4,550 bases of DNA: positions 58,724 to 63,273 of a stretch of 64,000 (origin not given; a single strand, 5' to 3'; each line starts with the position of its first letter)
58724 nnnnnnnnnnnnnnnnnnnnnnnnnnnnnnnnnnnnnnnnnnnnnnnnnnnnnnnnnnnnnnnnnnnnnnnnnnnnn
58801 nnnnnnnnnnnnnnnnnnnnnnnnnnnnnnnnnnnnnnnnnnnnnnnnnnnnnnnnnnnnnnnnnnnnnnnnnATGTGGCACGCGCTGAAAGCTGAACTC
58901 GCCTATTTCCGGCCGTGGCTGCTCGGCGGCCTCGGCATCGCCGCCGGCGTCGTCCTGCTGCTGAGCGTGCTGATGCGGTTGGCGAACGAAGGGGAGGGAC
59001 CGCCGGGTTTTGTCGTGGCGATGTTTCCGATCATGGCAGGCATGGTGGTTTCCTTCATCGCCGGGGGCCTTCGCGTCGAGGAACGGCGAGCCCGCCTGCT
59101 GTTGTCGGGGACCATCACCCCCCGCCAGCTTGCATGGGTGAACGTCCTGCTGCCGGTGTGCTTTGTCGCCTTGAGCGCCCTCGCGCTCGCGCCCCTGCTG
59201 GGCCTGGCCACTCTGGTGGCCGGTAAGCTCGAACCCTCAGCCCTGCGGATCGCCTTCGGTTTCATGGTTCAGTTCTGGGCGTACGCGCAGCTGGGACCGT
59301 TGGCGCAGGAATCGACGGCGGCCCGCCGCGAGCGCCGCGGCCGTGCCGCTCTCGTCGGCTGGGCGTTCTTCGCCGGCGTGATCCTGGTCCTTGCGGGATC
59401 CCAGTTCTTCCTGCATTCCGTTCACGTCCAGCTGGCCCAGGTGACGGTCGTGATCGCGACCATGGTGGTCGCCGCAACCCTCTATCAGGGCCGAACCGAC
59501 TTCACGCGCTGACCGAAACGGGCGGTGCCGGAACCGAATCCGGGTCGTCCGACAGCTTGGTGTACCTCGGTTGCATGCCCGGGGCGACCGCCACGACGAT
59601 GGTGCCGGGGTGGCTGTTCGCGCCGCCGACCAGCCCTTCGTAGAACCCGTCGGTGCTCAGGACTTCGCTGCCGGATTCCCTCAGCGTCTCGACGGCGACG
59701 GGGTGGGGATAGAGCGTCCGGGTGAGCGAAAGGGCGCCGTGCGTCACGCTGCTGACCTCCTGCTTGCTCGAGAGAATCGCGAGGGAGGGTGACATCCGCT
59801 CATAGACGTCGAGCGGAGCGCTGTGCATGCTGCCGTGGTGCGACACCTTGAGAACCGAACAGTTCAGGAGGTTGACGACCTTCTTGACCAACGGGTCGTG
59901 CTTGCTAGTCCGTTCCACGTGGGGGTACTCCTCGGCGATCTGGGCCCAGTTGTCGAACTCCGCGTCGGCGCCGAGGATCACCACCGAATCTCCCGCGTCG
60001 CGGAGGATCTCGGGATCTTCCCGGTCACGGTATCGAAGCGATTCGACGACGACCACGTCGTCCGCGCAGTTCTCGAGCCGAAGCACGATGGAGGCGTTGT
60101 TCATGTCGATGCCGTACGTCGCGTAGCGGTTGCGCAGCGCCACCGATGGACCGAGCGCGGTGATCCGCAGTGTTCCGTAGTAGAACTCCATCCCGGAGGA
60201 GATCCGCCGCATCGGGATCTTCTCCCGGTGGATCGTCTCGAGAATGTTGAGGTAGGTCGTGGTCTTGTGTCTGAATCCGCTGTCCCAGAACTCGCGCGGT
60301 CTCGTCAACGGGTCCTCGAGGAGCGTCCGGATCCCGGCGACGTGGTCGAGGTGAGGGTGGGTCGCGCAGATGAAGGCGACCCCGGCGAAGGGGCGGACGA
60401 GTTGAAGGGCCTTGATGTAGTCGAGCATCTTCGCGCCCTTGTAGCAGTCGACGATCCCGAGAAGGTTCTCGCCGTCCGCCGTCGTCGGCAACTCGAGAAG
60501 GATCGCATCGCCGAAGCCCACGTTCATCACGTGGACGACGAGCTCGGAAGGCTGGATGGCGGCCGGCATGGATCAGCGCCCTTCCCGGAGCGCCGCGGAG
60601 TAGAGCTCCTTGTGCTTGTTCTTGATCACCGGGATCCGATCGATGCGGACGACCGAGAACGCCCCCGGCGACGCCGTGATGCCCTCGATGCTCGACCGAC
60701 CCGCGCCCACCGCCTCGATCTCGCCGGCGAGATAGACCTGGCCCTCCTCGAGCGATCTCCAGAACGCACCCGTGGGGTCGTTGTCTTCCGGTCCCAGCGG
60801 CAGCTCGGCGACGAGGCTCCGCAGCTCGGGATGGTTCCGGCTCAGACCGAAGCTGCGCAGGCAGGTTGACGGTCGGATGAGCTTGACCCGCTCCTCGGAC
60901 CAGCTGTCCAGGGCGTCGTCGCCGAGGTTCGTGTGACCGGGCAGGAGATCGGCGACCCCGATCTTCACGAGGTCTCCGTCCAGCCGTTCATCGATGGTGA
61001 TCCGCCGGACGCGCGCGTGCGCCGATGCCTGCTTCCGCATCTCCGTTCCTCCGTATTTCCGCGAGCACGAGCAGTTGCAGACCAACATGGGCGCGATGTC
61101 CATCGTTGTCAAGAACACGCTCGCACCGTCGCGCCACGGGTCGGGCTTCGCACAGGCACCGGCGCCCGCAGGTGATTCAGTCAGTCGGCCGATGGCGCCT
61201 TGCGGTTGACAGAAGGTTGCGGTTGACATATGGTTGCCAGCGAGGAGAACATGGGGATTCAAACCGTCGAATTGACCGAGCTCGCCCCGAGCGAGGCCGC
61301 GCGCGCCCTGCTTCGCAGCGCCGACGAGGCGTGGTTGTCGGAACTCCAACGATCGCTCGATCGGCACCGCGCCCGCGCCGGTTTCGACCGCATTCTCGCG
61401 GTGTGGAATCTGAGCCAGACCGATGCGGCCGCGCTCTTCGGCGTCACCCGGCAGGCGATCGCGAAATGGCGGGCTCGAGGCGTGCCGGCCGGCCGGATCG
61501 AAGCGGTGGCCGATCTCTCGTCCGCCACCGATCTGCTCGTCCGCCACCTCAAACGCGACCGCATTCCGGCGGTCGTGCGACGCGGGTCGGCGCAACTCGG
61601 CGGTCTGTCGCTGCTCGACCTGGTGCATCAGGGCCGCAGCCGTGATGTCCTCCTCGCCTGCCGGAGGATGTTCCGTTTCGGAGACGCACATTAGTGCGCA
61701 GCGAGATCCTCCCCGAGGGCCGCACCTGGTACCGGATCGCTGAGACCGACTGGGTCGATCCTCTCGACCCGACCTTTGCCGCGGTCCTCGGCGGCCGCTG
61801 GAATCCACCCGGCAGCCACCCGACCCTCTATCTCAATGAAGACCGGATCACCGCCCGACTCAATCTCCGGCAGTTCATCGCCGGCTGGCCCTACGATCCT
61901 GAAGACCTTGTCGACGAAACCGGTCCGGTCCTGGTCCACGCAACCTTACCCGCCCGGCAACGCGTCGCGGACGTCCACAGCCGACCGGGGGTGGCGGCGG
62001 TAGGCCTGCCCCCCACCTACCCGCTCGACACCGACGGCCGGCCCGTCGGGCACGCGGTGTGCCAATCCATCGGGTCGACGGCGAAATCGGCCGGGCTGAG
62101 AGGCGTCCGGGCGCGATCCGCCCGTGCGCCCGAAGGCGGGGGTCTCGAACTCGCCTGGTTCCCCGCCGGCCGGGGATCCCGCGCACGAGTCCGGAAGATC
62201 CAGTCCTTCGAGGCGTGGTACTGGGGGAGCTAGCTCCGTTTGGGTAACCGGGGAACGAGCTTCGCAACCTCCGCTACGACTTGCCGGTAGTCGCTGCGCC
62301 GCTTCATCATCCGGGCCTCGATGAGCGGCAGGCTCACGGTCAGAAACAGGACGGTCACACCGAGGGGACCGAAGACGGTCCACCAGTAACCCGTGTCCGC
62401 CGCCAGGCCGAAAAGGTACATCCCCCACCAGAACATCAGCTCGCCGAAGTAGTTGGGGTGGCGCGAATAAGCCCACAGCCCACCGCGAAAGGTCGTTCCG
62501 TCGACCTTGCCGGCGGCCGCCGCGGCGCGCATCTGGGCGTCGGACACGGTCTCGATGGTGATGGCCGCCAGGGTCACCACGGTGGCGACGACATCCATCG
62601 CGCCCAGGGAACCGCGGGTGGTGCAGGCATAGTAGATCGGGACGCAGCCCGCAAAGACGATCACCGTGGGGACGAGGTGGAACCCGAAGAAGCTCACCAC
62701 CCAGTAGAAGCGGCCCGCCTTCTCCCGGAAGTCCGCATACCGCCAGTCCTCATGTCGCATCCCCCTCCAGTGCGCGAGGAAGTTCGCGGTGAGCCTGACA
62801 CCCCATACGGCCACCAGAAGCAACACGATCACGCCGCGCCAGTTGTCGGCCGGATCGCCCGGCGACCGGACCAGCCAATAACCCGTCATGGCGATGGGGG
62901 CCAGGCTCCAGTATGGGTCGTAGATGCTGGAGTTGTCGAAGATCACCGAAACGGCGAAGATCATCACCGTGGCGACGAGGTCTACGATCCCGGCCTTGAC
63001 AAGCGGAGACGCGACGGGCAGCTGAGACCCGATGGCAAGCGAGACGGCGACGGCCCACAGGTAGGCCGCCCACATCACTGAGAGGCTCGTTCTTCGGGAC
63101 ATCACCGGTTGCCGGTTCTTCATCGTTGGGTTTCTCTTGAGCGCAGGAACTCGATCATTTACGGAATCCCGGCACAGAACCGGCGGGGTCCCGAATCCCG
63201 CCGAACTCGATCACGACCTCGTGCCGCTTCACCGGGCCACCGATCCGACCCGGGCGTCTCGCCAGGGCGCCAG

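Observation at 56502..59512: GntR-HTH::PP2C phosphatase fusion heading a tightly coupled YtrA-like/ABC operon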

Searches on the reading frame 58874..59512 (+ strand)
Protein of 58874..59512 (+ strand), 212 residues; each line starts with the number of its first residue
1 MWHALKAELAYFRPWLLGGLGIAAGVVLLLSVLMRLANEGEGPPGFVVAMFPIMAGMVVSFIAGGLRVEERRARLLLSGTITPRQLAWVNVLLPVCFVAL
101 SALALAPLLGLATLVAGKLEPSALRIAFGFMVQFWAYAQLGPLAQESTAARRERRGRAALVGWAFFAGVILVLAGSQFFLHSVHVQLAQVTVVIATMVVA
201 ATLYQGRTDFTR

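Call 3: search_protein_families(library=pfam, proteins=[window:58874-59512:+], max_evalue=0.01)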
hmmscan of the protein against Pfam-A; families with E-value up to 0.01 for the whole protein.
window:58874-59512:+ (212 aa): 0 families

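Call 4: search_protein_families(library=ncbifam, proteins=[window:58874-59512:+], max_evalue=0.01)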
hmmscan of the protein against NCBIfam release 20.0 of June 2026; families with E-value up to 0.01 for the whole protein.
window:58874-59512:+ (212 aa): 0 families

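Call 57: find_homologous_proteins(query=window:58874-59512:+, max_evalue=0.001)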
Query window:58874-59512:+ (212 aa): 399 proteins with E <= 0.001 among 8000 candidates; the best 120 are listed.
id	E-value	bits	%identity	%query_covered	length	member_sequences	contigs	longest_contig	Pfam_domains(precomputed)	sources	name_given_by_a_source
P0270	6.1e-127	439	100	100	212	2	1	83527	-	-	-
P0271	1.5e-95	337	74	100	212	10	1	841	-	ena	-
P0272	6.3e-95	335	76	100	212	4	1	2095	-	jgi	jgi:FtsH-binding integral membrane protein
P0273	1.5e-92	327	75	100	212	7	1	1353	-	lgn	-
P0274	1.1e-91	324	72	100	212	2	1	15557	-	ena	-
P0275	1.4e-91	324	73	100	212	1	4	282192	-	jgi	-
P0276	2.3e-91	323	74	100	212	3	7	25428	-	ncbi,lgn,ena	-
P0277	5.4e-91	322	75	100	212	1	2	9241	-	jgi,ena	-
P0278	1.9e-90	320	73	100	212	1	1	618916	-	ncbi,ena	-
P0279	4.8e-89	316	72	100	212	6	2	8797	-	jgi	-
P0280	5.4e-89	315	73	100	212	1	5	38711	-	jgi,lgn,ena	-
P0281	3.0e-88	313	71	100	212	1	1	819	-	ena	-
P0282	3.6e-87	310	71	100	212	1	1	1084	-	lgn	-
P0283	4.7e-85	303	68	100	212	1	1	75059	-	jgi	jgi:hypothetical protein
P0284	1.6e-84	301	70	100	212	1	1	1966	-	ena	-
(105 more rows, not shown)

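Call 60: search_protein_families(library=padloc, proteins=[window:58874-59512:+], max_evalue=0.001)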
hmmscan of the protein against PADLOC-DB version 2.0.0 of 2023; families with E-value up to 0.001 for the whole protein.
window:58874-59512:+ (212 aa): 0 families

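Call 64: predict_structure(alignment_id=A2)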
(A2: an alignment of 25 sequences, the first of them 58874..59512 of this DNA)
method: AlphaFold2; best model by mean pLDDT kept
length: 212 residues; sequences in the alignment: 25
mean_pLDDT: 88.8   pTM: 0.82
mean pLDDT of the five models: 88.8, 86.8, 85.7, 85.4, 84.6
residues with pLDDT >= 90: 123; 70-90: 84; 50-70: 5; < 50: 0
segments of 3 or more residues with pLDDT < 50: none
pLDDT, mean of each block of 10 residues (from residue 1): 89 93 94 83 86 93 77 83 90 94 92 89 81 91 92 92 95 88 85 94 87 63
secondary structure, 60 per line:
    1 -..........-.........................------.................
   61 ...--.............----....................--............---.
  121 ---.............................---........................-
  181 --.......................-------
elements in order: H2-11 H13-37 H45-63 H66-78 H83-102 H105-116 H124-152 H156-179 H183-205

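Call 68: fold_search(model_id=the predicted structure, library=pdb)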
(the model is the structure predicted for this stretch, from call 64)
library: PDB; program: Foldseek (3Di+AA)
matches with E <= 10: 92; with E <= 0.001: 0
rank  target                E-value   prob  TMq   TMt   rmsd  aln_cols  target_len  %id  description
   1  7znq_y                5.6e-02  1.00  0.55  0.48   7.7       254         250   15  ABC transporter complex NosDFYL in GDN (released 2022-08-03)
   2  7o0y_E                9.3e-02  1.00  0.59  0.52   6.8       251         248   14  ABC transporter NosDFY, nucleotide-free in GDN (released 2022-04-13)
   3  6xjh_A                3.3e-01  0.97  0.57  0.50   6.7       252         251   10  PmtCD ABC exporter without the basket domain at C2 symmetry (released 2020-10-14)
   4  9q1y_A                5.4e-01  0.87  0.51  0.46   7.2       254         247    7  Nucleotide-free structure of PmtCD in detergent LMNG (released 2025-11-26)
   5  8k1n_C                5.4e-01  0.84  0.50  0.25   7.5       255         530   14  mycobacterial efflux pump, substrate-bound state (released 2024-07-17)
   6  7r89_B                5.9e-01  0.60  0.41  0.21   8.3       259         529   16  The structure of human ABCG5/ABCG8 purified from yeast (released 2021-09-08)
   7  9q2n_A                6.2e-01  0.84  0.51  0.45   7.3       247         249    8  Nucleotide-free structure of PmtCD in nanodisc (released 2025-11-26)
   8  8k1p_A                6.5e-01  0.77  0.49  0.25   7.5       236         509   16  mycobacterial efflux pump, ADP+vanadate bound state (released 2024-07-17)
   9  8ubg_A                9.0e-01  0.44  0.36  0.34  12.7       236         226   11  DpHF19 filament (released 2024-04-10)
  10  8ce1_B                1.1e+00  0.47  0.40  0.39   9.7       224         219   13  Cytochrome c maturation complex CcmABCD (released 2023-09-06)
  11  4xlx_A                1.4e+00  0.12  0.24  0.21  14.0       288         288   14  Crystal structure of BjKS from Bradyrhizobium japonicum (released 2015-02-04)
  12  8aw5_A                2.0e+00  0.10  0.21  0.18  18.4       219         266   15  Cryo-EM structure of heme A synthase trimer from Aquifex aeolicus (released 2023-09-06)
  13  8h6q_B                2.2e+00  0.06  0.18  0.15  16.8       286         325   12  Class I sesquiterpene synthase BCBOT2 (apo) (released 2023-08-23)
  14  7cge_A                2.3e+00  0.21  0.36  0.31  18.4       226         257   14  The overall structure of nucleotide free MlaFEDB complex (released 2020-09-09)
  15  8tr0_A                2.3e+00  0.13  0.24  0.10  14.4       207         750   12  Metabotropic glutamate receptor 3 class 3 bound to antagonist LY 341495 (released 2024-07-31)
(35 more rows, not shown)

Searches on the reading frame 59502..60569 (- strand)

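Call 3: search_protein_families(library=pfam, proteins=[window:59502-60569:-], max_evalue=0.01)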
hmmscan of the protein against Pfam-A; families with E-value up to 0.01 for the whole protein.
window:59502-60569:- (355 aa): 2 families
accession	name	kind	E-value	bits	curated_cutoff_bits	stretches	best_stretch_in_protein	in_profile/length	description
PF12706.13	Lactamase_B_2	-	5.7e-05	23.3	27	1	57-139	24-108/200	Beta-lactamase superfamily domain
PF00753.33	Lactamase_B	-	0.0081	16.5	22.7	0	66-85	46-65/196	Metallo-beta-lactamase superfamily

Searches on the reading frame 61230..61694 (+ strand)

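Call 3: search_protein_families(library=pfam, proteins=[window:61230-61694:+], max_evalue=0.01)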
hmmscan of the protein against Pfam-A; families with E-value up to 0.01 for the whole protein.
window:61230-61694:+ (154 aa): 4 families
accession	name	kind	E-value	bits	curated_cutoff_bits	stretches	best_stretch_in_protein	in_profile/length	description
PF15943.11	YdaS_toxin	-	0.00037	20.7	30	1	62-98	10-48/65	Bacterial toxin YdaS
PF13518.12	HTH_28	-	0.0014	19.1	25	1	62-83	14-35/52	Helix-turn-helix domain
PF01381.28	HTH_3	-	0.005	17.3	23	1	60-80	9-29/55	Helix-turn-helix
PF13384.12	HTH_23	-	0.0085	16.3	24.6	0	60-83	17-40/50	Homeodomain-like domain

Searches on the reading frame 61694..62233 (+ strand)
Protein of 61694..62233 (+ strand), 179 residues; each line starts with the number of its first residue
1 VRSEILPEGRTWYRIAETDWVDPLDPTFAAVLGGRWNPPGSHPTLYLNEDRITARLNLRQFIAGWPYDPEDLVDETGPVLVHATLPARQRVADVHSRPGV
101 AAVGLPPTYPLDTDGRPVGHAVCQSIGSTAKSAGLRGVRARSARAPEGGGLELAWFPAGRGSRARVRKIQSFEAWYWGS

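Call 3: search_protein_families(library=pfam, proteins=[window:61694-62233:+], max_evalue=0.01)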
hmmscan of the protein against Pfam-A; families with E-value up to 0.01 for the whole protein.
window:61694-62233:+ (179 aa): 1 family
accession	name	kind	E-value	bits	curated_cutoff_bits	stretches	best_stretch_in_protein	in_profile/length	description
PF08808.17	RES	-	1.3e-09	38.7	23.2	1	11-158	1-138/157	RES domain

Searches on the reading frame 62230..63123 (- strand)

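Call 3: search_protein_families(library=pfam, proteins=[window:62230-63123:-], max_evalue=0.01)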
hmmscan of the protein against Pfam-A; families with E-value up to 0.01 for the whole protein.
window:62230-63123:- (297 aa): 4 families
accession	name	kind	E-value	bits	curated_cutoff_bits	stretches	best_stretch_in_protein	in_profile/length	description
PF06966.17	DUF1295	-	2.1e-52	178.4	20.4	1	56-282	2-231/235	Protein of unknown function (DUF1295)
PF02544.21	Steroid_dh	-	0.00014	22.3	22.6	1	178-240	43-105/150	3-oxo-5-alpha-steroid 4-dehydrogenase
PF04191.18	PEMT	-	0.0023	18.8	25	1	205-275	36-100/105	Phospholipid methyltransferase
PF04140.19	ICMT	-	0.0045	17.8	24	1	208-256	32-78/95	Isoprenylcysteine carboxyl methyltransferase (ICMT) family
